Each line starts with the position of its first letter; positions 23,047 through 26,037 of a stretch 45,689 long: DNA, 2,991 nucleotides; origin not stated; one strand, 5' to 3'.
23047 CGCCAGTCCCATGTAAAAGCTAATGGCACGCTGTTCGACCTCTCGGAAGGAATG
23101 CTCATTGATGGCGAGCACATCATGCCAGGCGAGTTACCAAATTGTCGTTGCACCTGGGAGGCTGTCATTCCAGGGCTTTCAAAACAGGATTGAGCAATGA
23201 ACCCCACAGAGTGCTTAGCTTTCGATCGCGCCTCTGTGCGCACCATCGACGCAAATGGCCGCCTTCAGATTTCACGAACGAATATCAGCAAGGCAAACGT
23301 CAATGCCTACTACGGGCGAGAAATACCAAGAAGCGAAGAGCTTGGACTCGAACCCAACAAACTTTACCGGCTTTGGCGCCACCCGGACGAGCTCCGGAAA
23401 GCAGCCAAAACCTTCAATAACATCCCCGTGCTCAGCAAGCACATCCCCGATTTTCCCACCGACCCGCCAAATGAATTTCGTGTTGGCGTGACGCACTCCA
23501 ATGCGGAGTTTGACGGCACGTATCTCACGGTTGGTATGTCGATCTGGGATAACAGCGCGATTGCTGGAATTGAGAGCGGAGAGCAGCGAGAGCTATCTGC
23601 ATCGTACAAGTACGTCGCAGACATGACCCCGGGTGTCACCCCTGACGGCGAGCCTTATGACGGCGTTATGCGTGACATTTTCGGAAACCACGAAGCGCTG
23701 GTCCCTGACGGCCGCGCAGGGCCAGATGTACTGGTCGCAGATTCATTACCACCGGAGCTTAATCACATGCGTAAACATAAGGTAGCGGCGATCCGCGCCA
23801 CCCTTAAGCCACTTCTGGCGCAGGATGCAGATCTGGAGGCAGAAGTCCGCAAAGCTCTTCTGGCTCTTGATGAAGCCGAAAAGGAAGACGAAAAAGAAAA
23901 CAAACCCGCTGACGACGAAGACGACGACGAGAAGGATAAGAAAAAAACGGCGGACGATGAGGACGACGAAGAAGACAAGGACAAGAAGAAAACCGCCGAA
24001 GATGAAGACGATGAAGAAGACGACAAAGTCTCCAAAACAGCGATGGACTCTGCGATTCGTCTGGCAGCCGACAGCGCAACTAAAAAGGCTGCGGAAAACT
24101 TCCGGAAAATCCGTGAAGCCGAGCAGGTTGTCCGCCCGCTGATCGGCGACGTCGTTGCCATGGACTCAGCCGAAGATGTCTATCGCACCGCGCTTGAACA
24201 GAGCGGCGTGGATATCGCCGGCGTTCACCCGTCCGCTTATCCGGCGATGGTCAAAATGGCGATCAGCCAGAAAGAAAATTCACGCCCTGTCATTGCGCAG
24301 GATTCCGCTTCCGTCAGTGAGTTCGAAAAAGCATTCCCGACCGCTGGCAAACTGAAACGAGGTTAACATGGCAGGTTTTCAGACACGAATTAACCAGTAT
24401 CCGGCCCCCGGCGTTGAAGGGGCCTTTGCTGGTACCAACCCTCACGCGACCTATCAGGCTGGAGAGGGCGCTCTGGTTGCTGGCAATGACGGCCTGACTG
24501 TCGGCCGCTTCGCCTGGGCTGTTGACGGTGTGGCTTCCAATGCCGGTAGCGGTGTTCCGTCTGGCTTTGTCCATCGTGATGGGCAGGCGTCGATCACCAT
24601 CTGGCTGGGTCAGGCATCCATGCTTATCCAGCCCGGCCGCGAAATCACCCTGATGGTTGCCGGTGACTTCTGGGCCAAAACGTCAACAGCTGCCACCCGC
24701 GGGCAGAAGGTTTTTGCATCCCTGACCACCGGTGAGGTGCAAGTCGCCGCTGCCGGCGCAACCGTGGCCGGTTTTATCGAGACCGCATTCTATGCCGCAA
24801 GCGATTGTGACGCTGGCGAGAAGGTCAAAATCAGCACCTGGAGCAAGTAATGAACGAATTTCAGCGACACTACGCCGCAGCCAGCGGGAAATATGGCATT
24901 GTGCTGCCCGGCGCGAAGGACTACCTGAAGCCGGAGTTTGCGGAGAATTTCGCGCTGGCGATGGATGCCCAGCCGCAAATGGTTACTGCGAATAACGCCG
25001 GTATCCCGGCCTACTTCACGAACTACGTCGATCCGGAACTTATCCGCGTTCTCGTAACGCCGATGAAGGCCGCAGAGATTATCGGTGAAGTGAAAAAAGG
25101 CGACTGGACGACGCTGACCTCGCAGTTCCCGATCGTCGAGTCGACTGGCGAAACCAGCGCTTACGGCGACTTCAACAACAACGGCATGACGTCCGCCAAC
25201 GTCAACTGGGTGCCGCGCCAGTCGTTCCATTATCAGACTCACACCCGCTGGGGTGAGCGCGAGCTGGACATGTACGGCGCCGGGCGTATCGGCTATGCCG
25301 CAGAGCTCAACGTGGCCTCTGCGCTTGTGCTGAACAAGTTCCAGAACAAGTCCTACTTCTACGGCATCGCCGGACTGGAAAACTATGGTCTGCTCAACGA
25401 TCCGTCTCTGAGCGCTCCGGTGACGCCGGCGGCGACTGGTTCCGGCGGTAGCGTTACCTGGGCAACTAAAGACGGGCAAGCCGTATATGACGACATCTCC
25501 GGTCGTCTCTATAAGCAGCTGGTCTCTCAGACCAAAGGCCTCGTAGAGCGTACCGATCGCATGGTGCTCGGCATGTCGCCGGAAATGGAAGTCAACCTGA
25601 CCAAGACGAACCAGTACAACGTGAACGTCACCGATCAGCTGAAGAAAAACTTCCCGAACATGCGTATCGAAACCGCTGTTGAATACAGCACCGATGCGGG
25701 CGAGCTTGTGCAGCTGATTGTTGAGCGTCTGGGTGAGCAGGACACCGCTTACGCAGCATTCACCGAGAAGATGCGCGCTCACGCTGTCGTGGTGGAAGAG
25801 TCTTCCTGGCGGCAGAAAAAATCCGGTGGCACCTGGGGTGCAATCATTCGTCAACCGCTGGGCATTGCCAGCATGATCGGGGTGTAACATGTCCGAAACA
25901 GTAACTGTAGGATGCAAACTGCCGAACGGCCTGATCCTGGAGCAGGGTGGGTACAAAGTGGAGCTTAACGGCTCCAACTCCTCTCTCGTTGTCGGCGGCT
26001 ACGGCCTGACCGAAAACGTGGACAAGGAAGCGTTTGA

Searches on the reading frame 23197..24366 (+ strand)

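Call 55: search_protein_families(library=phrogs, proteins=[window:23197-24366:+], max_evalue=0.00001)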
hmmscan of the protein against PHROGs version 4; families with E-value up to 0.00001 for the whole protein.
window:23197-24366:+ (389 aa): 7 families
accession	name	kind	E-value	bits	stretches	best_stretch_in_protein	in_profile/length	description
phrog_2229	-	head and packaging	2.6e-168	561.8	1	1-388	2-427/428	head maturation protease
phrog_30637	-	unknown function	5.3e-102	343.4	1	6-373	731-1105/1119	-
phrog_12864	-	head and packaging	1.2e-62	213.5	1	7-220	32-250/468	head maturation protease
phrog_530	-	head and packaging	4.8e-40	138.9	1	9-332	23-333/390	head maturation protease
phrog_3778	-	head and packaging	4.8e-29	102.7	1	13-299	157-443/593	head maturation protease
phrog_16985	-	unknown function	2.7e-09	37.7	1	46-261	38-263/436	-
phrog_1961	-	unknown function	1.8e-08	35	1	109-303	109-281/417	-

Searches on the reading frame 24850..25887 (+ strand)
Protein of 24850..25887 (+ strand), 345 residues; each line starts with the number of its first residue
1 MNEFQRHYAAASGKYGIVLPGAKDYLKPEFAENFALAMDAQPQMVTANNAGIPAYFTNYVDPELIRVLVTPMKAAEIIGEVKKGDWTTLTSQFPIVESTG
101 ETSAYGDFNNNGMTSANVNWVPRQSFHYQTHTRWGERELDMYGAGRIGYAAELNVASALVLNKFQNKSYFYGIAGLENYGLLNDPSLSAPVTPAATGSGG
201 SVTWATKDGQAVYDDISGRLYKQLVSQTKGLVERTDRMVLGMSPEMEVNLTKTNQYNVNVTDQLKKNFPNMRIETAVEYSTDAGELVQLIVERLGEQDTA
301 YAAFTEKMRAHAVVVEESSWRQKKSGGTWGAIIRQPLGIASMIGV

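Call 55: search_protein_families(library=phrogs, proteins=[window:24850-25887:+], max_evalue=0.00001)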
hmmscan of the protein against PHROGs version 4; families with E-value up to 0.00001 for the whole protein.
window:24850-25887:+ (345 aa): 1 family
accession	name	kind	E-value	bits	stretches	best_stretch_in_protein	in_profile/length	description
phrog_264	-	head and packaging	9.4e-89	298.5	1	27-345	10-321/321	major head protein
